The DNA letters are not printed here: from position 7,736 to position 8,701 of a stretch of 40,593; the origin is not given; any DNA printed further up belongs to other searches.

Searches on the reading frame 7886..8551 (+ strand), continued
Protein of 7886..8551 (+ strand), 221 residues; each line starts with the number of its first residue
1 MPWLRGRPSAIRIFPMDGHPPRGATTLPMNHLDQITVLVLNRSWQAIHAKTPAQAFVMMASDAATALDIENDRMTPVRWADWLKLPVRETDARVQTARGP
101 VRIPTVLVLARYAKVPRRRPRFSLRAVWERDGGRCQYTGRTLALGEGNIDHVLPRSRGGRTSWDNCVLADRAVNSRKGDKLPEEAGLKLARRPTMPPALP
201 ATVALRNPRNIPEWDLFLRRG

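Call 29: search_dna_similar(query=window:7970-8548:+, collection=phages, mode=protein, max_rows=30)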
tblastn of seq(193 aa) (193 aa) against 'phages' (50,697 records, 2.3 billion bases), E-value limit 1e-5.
Records with a match: 64; places in all: 64; records where one place covers at least 80% of the query: 18.
Best place of each record, by identity: <60% 64.
By first word of the organism name: Gordonia 13; Pseudomonas 11; Rhizobium 10; Cyanophage 5; Synechococcus 5; Microbacterium 5; Arthrobacter 4; Brevundimonas 2; uncultured 1; Tunturiibacter 1; and 7 more.
By host as written in the record: Gordonia terrae 3612 12; - 5; Pseudomonas aeruginosa PAO1 5; Parasynechococcus marenigrum WH 8102 3; Pseudomonas aeruginosa 3; Synechococcus sp. CC9605 2; Arthrobacter globiformis NRRL B-2979 SEA 2; Synechococcus sp. CBW1002 2; and 25 more.
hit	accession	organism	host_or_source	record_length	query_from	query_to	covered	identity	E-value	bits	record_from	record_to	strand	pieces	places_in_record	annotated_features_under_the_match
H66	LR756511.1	uncultured phage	metagenomic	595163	1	159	82%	36.9%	5e-27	112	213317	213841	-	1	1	record has no annotation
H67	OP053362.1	Cyanophage S-TIM54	Parasynechococcus marenigrum WH 8102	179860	1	168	87%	32.1%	8e-20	92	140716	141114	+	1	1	HNH endonuclease | hypothetical protein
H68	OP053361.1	Cyanophage S-TIM61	Synechococcus sp. CC9605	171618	1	168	87%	32.1%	1e-19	91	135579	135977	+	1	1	HNH endonuclease | hypothetical protein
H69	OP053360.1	Cyanophage S-TIM66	Synechococcus sp. CC9605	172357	1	168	87%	32.1%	1e-19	91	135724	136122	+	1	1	HNH endonuclease | hypothetical protein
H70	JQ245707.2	Cyanophage S-TIM5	Parasynechococcus marenigrum WH 8102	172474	1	168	87%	32.1%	1e-19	91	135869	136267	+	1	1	HNH endonuclease | hypothetical protein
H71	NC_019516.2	Cyanophage S-TIM5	Parasynechococcus marenigrum WH 8102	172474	1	168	87%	32.1%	1e-19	91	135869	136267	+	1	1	HNH endonuclease | hypothetical protein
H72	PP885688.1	Tunturiibacter phage Tunturi_5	Tunturiibacter psychrotolerans X4BP1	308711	1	167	87%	32.3%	3e-16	81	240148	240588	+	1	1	HNH endonuclease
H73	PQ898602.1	Synechococcus phage S-SCSM2R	Synechococcus sp. WH7803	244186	8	189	94%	29.1%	2e-14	76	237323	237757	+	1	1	McrA protein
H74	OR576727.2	Myxococcus phage Mx1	Myxococcus sp.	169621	9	173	85%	32.1%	2e-20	94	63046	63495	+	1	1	HNH endonuclease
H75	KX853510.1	Virus Rctr197k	enrichment culture DAMO/AAA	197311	46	191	76%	36.1%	2e-17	85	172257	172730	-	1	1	HNH endonuclease-like protein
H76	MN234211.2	Arthrobacter phage Mimi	Arthrobacter globiformis NRRL B-2979 SEA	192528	1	168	87%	30.4%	1e-12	71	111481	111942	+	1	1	169: HNH endonuclease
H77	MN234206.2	Arthrobacter phage Racecar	Arthrobacter globiformis NRRL B-2979 SEA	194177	1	168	87%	30.4%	1e-12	71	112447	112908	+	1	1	170: HNH endonuclease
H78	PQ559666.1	Arthrobacter phage Talia1610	Arthrobacter globiformis B-2979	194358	1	168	87%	30.4%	1e-12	71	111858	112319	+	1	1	169: HNH endonuclease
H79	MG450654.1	Synechococcus phage S-CBWM1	Synechococcus sp. CBW1002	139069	33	168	70%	37.4%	5e-17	84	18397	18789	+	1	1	hypothetical protein (x2)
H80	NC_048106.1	Synechococcus phage S-CBWM1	Synechococcus sp. CBW1002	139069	33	168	70%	37.4%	5e-17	84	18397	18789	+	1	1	hypothetical protein (x2)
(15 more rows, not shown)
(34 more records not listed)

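Call 30: get_annotated_region(hit=H39, flank=8000)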
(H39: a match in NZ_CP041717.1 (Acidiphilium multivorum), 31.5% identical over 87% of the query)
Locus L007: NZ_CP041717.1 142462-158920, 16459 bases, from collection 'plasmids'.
description: Acidiphilium multivorum strain JZ-6 plasmid unnamed1, complete sequence
organism: Acidiphilium multivorum (NCBI taxid 62140)
taxonomy: Bacteria; Pseudomonadota; Alphaproteobacteria; Rhodospirillales; Acetobacteraceae; Acidiphilium; Acidiphilium multivorum
host: -; source: Cell culture,activated sludge; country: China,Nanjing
typing (MOB-suite, as given by PLSDB): non-mobilizable; mating-pair formation MPF_I
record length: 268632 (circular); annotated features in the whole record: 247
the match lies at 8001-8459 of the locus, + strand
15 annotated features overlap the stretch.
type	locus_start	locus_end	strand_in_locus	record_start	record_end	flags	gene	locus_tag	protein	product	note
CDS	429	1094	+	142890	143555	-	-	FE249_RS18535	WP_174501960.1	hypothetical protein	-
CDS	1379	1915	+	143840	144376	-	-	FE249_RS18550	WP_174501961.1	hypothetical protein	-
CDS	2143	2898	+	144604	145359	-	-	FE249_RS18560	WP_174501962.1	hypothetical protein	-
CDS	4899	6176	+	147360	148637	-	-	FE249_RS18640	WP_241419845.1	IS66 family transposase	-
CDS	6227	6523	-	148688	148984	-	-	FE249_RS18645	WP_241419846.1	hypothetical protein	-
CDS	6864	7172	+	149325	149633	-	-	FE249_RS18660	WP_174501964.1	GIY-YIG nuclease family protein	-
CDS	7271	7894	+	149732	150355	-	-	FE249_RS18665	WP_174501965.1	hypothetical protein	-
CDS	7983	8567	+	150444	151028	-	-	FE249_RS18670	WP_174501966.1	HNH endonuclease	-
CDS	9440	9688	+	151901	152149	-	-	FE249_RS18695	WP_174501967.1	hypothetical protein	-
CDS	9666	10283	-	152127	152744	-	-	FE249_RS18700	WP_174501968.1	class I SAM-dependent methyltransferase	-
CDS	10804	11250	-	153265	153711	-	-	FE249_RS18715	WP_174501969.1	hypothetical protein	-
CDS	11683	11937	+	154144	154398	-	-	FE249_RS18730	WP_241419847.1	hypothetical protein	-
CDS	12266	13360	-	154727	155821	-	-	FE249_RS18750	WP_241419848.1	hypothetical protein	-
CDS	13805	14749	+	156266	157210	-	-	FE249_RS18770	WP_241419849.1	hypothetical protein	-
CDS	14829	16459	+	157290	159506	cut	parC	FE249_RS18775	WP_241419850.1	DNA topoisomerase IV subunit A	GO:0006265 - DNA topological change [Evidence IEA]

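Call 31: get_annotated_region(hit=H35, flank=8000)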
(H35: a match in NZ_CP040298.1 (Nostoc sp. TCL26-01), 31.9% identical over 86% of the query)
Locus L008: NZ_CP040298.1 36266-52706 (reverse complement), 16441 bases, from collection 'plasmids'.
description: Nostoc sp. TCL26-01 plasmid pTCL26-01_A, complete sequence
organism: Nostoc sp. TCL26-01 (NCBI taxid 2576904)
taxonomy: Bacteria; Cyanobacteriota; Cyanophyceae; Nostocales; Nostocaceae; Nostoc; Nostoc sp. TCL26-01
host: -; source: Leiosporoceros dussii,pure culture; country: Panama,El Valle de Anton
typing (MOB-suite, as given by PLSDB): non-mobilizable; mating-pair formation MPF_T
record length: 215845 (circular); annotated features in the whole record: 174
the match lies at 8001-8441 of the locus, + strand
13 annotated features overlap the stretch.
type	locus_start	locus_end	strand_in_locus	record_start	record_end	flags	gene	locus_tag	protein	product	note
CDS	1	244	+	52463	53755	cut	-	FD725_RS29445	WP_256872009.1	NB-ARC domain-containing protein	-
CDS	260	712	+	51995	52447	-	-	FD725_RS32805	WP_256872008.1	hypothetical protein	-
CDS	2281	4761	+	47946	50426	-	-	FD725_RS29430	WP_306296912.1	plasmid replication protein, CyRepA1 family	-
CDS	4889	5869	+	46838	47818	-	-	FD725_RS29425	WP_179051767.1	site-specific integrase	GO:0015074 - DNA integration [Evidence IEA]; GO:0006310 - DNA recombination [Evidence IEA]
CDS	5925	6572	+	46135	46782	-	-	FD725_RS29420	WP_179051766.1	type I restriction enzyme HsdR N-terminal domain-containing protein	-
CDS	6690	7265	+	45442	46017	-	-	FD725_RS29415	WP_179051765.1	hypothetical protein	-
CDS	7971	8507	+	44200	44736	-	-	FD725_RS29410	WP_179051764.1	HNH endonuclease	-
CDS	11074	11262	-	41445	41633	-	-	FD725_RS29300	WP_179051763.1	hypothetical protein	-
CDS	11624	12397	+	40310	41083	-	-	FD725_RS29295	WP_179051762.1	ParA family protein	-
CDS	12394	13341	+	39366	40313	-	-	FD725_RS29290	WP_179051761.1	ParB/RepB/Spo0J family partition protein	GO:0007059 - chromosome segregation [Evidence IEA]; GO:0000910 - cytokinesis [Evidence IEA]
CDS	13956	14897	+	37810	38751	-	-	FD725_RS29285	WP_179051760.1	ParM/StbA family protein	GO:0030541 - plasmid partitioning [Evidence IEA]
CDS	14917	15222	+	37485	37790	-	-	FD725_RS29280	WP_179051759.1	hypothetical protein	-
CDS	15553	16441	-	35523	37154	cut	-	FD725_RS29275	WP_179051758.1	HlyD family type I secretion periplasmic adaptor subunit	GO:0030253 - protein secretion by the type I secretion system [Evidence IEA]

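Call 38: find_related_loci(query=A1, collection=genome_contigs, flank=8000)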
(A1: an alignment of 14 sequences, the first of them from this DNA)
Query A1 (193 aa) in genome_contigs; peptide patterns used: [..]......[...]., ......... (x = any residue, [..] = any of these).
599 stretches matched a pattern (row limit reached: there are more); 577 encode a relative of the query (tblastn E <= 1e-3); the best 80 are kept; 80 distinct loci.
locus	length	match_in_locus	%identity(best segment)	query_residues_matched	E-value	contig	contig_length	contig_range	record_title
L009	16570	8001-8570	76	1-190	9e-89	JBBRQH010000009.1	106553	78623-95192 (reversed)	MAG: Chthoniobacterales bacterium isolate metawrap_la1_27 W_la1_27_k141_341307L_106553_cov_31.2443, whole genome shotgun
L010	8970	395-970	65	1-191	1e-86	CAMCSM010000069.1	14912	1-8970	MAG: Methylacidiphilum sp. Phi isolate LH-02apr19-147 genome assembly, contig: LH-02apr19-C8942, whole genome shotgun se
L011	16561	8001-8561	67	4-190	6e-83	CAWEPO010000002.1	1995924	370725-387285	MAG: uncultured Verrucomicrobiae bacterium isolate MFD01916.bin.3.63 genome assembly, contig: contig_1176, whole genome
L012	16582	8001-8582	65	1-192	6e-83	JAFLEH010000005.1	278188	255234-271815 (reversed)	MAG: Verrucomicrobia bacterium isolate UWPOB_VERRUCO3 gnl_X_GCJDELPM_5, whole genome shotgun sequence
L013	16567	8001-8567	66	4-191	1e-82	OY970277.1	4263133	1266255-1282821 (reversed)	MAG: uncultured Verrucomicrobiae bacterium isolate MFD04580.bin.1.45 genome assembly, chromosome: 1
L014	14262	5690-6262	65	2-190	1e-82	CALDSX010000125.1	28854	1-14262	MAG: uncultured Chthoniobacterales bacterium isolate N1_Bin_METABAT__232_1 genome assembly, contig: c_000001010251, whol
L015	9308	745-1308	66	4-191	3e-82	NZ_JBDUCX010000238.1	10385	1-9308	MAG: Chthoniobacter sp. isolate cluster4_bin.57 NODE_17358_length_10385_cov_7.480833, whole genome shotgun sequence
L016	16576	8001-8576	64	1-192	4e-82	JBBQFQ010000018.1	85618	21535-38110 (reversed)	MAG: Chthoniobacterales bacterium isolate Co_metawrap_1019 Cmw_1019_k141_9518862_length_85618_cov_16.1303, whole genome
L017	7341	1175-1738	66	4-190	7e-82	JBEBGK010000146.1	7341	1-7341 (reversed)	MAG: Chthoniobacteraceae bacterium isolate ASF_20 NODE_7856_length_7341_cov_2.872687, whole genome shotgun sequence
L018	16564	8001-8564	66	4-190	4e-82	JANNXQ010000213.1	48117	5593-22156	MAG: Chthoniobacteraceae bacterium isolate VAR_34_metabat_159 VAR_34_k141_971963, whole genome shotgun sequence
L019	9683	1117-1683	66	4-191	7e-82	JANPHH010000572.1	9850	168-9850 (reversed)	MAG: Chthoniobacter sp. isolate VAR_69_metabat_164 VAR_69_k141_1973065, whole genome shotgun sequence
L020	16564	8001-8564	65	4-190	2e-81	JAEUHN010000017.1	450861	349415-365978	MAG: Verrucomicrobiaceae bacterium isolate new MAG-18 k141_3236049, whole genome shotgun sequence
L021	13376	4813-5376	66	4-190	1e-81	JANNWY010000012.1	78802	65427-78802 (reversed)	MAG: Chthoniobacteraceae bacterium isolate VAR_34_metabat_297 VAR_34_k141_2367326, whole genome shotgun sequence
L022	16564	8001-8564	66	4-190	2e-81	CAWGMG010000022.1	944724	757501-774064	MAG: uncultured Verrucomicrobiae bacterium isolate MFD01213.bin.2.156 genome assembly, contig: contig_4037, whole genome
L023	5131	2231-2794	64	4-190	3e-81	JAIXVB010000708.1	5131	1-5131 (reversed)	MAG: Verrucomicrobiaceae bacterium isolate D1_MAG_00050 pond_D1_MAG_00050_000000000661, whole genome shotgun sequence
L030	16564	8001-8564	65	4-190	2e-80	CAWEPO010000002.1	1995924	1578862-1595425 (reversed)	MAG: uncultured Verrucomicrobiae bacterium isolate MFD01916.bin.3.63 genome assembly, contig: contig_1176, whole genome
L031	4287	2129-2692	64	4-190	2e-80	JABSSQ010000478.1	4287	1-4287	MAG: Verrucomicrobiales bacterium isolate DT_116 DT-Verrucomicrobiales-1_scaffold_478, whole genome shotgun sequence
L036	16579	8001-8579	64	4-190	3e-80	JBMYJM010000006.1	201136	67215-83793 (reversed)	MAG: Verrucomicrobiales bacterium isolate ME_XS_2109_bin_76 ME_XS_2109_bin_76_5, whole genome shotgun sequence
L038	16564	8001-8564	64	4-191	4e-80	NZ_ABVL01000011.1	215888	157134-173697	Chthoniobacter flavus Ellin428 ctg69, whole genome shotgun sequence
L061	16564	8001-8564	64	4-190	5e-79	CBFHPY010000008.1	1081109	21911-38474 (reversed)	MAG: Verrucomicrobiales bacterium isolate AGTU_91_bin_27_orig genome assembly, contig: AGTU_91_bin_27_orig_AGTU_91_c_000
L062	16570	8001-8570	64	4-192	3e-79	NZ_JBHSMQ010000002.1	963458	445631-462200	Prosthecobacter fluviatilis strain KACC 12649 spades_K_17_127_2, whole genome shotgun sequence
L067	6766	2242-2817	64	1-190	5e-79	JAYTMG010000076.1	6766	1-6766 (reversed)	MAG: Verrucomicrobiaceae bacterium isolate GFS_3520 GFS_3520_75, whole genome shotgun sequence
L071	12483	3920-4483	61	4-190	5e-79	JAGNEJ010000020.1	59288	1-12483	MAG: Verrucomicrobiales bacterium isolate Gw_Inlet_bin_196 Gw_Inlet_176_length_59288_cov_5.229391, whole genome shotgun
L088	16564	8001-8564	63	4-190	2e-78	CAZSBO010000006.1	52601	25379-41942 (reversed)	MAG TPA_asm: uncultured Brevifollis sp. isolate SRP319275_co6_110 genome assembly, contig: NODE_100_length_52601_cov_6.8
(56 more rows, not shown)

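Call 61: search_protein_families(library=pfam, proteins=[L020:6458-7885:+, L038:6407-7861:+, L062:6908-7870:+, L088:7345-7992:+, L031:1112-1951:+, L036:7109-7837:+, L030:6840-7796:+, L061:6668-7624:+, L067:1105-2094:+, L071:1992-3788:+], max_evalue=0.001)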
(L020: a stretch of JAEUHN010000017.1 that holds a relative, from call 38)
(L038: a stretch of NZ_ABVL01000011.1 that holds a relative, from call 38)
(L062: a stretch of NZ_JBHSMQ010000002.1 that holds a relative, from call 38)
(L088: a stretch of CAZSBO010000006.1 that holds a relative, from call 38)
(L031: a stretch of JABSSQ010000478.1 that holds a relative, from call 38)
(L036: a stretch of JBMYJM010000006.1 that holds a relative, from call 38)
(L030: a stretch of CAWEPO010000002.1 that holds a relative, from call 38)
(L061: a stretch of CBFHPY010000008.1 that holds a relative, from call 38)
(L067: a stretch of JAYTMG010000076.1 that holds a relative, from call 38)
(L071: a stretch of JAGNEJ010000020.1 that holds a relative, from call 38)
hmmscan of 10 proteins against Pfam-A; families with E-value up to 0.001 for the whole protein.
L020:6458-7885:+ (475 aa): 1 family
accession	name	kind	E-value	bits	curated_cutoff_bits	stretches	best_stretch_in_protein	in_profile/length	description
PF05731.17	TROVE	-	1.3e-17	64.6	23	2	203-276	280-355/442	TROVE domain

L038:6407-7861:+ (484 aa): 1 family
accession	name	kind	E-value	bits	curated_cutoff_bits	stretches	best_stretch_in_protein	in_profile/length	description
PF01139.22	RtcB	-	6.1e-87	293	27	2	211-473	134-423/426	tRNA-splicing ligase RtcB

L062:6908-7870:+ (320 aa): 1 family
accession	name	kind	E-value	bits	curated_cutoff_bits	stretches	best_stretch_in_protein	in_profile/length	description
PF10127.15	RlaP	-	1.4e-89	300.6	23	1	69-315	2-249/249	RNA repair pathway DNA polymerase beta family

L088:7345-7992:+ (215 aa): 0 families

L031:1112-1951:+ (279 aa): 0 families

L036:7109-7837:+ (242 aa): 1 family
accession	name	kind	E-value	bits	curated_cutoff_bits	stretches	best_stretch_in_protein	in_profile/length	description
PF03167.25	UDG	-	7.6e-09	36.2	24.3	1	48-223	3-125/141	Uracil DNA glycosylase superfamily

L030:6840-7796:+ (318 aa): 2 families
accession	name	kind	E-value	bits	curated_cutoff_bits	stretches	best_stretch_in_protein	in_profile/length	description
PF01145.31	Band_7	-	3.1e-30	106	23.6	1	84-253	2-175/176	SPFH domain / Band 7 family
PF13421.11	Band_7_1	-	6.1e-07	29.7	24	1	108-235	80-205/211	SPFH domain-Band 7 family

L061:6668-7624:+ (318 aa): 2 families
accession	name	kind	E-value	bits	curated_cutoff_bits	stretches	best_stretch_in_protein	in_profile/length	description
PF01545.26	Cation_efflux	-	2.4e-42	145.4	26.6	1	17-210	2-198/198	Cation efflux family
PF16916.11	ZT_dimer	-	9.9e-15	54.8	26.7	1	234-292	20-77/78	Dimerisation domain of Zinc Transporter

L067:1105-2094:+ (329 aa): 0 families

L071:1992-3788:+ (598 aa): 1 family
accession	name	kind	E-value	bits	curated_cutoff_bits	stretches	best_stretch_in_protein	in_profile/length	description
PF00266.25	Aminotran_5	-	3.8e-34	118.7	21.5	1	222-536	2-342/371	Aminotransferase class-V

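Call 70: predict_structure(alignment_id=A1)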
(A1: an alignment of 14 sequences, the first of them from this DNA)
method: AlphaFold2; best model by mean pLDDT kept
length: 193 residues; sequences in the alignment: 14
mean_pLDDT: 88.8   pTM: 0.66
mean pLDDT of the five models: 88.8, 74.8, 60.1, 56.3, 54.9
residues with pLDDT >= 90: 102; 70-90: 85; 50-70: 5; < 50: 1
segments of 3 or more residues with pLDDT < 50: none
pLDDT, mean of each block of 10 residues (from residue 1): 86 87 92 90 86 90 87 78 78 92 95 95 95 96 92 95 93 84 86 60
secondary structure, 60 per line:
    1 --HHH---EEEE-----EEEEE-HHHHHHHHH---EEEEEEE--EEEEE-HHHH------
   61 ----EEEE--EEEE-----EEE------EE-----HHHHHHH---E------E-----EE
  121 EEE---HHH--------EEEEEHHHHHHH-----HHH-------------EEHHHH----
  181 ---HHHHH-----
elements in order: E9-12 E18-22 H24-32 E36-42 E45-49 H51-54 E65-68 E71-74 E80-82 H96-102 E119-123 E138-142 H143-149 H173-176 H184-188

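Call 73: fold_search(model_id=the predicted structure, library=pdb)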
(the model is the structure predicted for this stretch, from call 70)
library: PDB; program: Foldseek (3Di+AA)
matches with E <= 10: 285; with E <= 0.001: 5
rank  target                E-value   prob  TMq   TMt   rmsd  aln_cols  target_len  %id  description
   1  9k32_A                2.5e-05  1.00  0.32  0.09   1.1        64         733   33  Cryo-EM structure of the NbaCas9-guide RNA-target DNA complex (released 2026-02-04)
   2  8f43                  2.7e-04  1.00  0.29  0.50  14.2        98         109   23  HNH Nuclease Domain from G. stearothermophilus Cas9, K597A mutant (released 2022-12-21)
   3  9k31_A                3.3e-04  1.00  0.30  0.09   3.0        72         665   32  Cryo-EM structure of the YnpsCas9-guide RNA-target DNA complex (released 2026-02-04)
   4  9j1z_A                6.2e-04  1.00  0.29  0.40   1.9        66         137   35  Crystal structure of Nme1Cas9 HNH domain bound to anti-CRISPR AcrIIC1Nme1ST (released 2026-03-04)
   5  5vgb_A                9.1e-04  1.00  0.28  0.38   2.1        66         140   35  Crystal structure of NmeCas9 HNH domain bound to anti-CRISPR AcrIIC1 (released 2017-08-30)
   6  9j1y_A                1.0e-03  1.00  0.29  0.38   1.9        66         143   35  Crystal structure of Nme1Cas9 HNH domain bound to anti-CRISPR AcrIIC1Boe. (released 2026-03-04)
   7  9lgi_A                1.0e-03  1.00  0.32  0.10   2.7        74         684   30  Cryo-EM structure of a type II-D CRISPR-Cas9 in complex with single-guided RNA and double-stranded DNA (released 2025-08-20)
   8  7mpz                  1.4e-03  1.00  0.29  0.41   1.6        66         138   32  HNH Nuclease Domain from G. stearothermophilus Cas9 (released 2021-12-22)
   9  7eni_A                1.6e-03  1.00  0.29  0.06   1.7        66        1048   27  Crystal structure of cas and anti-cas protein complex (released 2022-04-20)
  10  7enh_A                1.7e-03  1.00  0.28  0.38   1.9        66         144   27  Crystal structure of cas and anti-cas protein complex (released 2022-04-20)
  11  8if0_X                1.9e-03  1.00  0.28  0.35   2.0        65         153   35  NmeHNH-AcrIIC1 complex (released 2024-04-24)
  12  6jdv_A                2.2e-03  1.00  0.29  0.06   1.7        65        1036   34  Crystal structure of Nme1Cas9 in complex with sgRNA and target DNA (ATATGATT PAM) in catalytic state (released 2019-11-06)
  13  9ar4_A                2.7e-03  1.00  0.29  0.06   2.3        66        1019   30  CryoEM structure of ThermoCas9 in post-cleavage state bound with the DNA containing NNNNCCA PAM (released 2025-02-26)
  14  9j2g_A                2.7e-03  1.00  0.27  0.38   2.2        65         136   35  Crystal structure of Nme1Cas9 HNH domain bound to anti-CRISPR AcrIIC1Vei (released 2026-03-04)
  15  6j9n_A                3.2e-03  1.00  0.29  0.37   1.9        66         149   35  NmeHNH+AcrIIC3 (released 2019-03-06)
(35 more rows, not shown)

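Call 80: find_related_loci(query=A1, collection=viral_contigs, flank=8000)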
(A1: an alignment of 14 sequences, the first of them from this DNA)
Query A1 (193 aa) in viral_contigs; peptide patterns used: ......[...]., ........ (x = any residue, [..] = any of these).
195 stretches matched a pattern; 174 encode a relative of the query (tblastn E <= 1e-3); the best 80 are kept; 80 distinct loci.
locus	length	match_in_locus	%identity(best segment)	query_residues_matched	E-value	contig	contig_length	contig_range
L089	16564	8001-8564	65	4-190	3e-81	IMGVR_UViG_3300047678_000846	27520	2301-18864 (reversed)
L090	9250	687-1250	65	4-190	2e-80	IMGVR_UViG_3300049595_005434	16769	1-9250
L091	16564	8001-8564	65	4-190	2e-80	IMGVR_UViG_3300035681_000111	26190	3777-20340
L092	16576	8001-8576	61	1-190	9e-79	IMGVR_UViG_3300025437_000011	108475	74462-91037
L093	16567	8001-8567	62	2-190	4e-78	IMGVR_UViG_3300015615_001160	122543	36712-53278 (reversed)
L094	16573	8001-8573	58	1-190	7e-77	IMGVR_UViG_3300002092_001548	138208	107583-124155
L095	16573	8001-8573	55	1-190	4e-73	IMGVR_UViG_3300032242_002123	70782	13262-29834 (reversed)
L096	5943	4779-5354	55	1-191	3e-74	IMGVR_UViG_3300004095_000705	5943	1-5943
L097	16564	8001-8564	56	1-187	7e-72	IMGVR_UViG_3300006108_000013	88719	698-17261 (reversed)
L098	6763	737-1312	55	1-191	3e-74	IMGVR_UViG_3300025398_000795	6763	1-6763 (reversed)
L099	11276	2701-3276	55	1-191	3e-74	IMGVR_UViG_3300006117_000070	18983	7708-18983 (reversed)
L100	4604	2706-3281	55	1-191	3e-74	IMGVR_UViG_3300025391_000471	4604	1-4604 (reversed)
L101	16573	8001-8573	56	1-190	1e-72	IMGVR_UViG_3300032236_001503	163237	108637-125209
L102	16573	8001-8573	55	1-190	8e-73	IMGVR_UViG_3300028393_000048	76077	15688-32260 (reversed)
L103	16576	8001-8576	54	1-191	4e-73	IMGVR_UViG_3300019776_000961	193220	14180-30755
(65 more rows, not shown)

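Call 87: search_protein_families(library=padloc, proteins=[window:7970-8551:+], max_evalue=0.01)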
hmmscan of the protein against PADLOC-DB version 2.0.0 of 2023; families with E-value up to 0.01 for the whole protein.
window:7970-8551:+ (193 aa): 9 families
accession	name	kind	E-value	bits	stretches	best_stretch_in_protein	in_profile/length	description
PDLC01256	Cas9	-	2.4e-08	31.3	1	99-157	506-567/711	"CAS-II-A,CAS-II-B,CAS-II-C; effector__SPE"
PDLC00973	Cas9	-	6.3e-08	29.6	1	100-157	600-663/830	CRISPR subtype II RNA-guided endonuclease Cas9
PDLC01460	Cas9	-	2.4e-07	27.4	1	100-157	495-555/901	"CAS-II-A,CAS-II-B,CAS-II-C; effector__SPE"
PDLC01580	Cas9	-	2e-05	20.9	1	104-156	822-877/1329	"CAS-II-A,CAS-II-B,CAS-II-C; effector__SPE"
PDLC03418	REase_II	-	6.2e-05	20.3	1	96-149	316-369/372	Type II restriction enzyme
PDLC00348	PtuB1|PtuB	-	0.00047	17.7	1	98-151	46-102/198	Unknown function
PDLC00315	PtuB1|PtuB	-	0.0012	16.7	1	103-158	29-85/227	Unknown function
PDLC02859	DpdF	-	0.0073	12.8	1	99-140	2-43/545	DpdF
PDLC00337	PtuB1|PtuB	-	0.0094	13.8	0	105-157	57-112/216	Unknown function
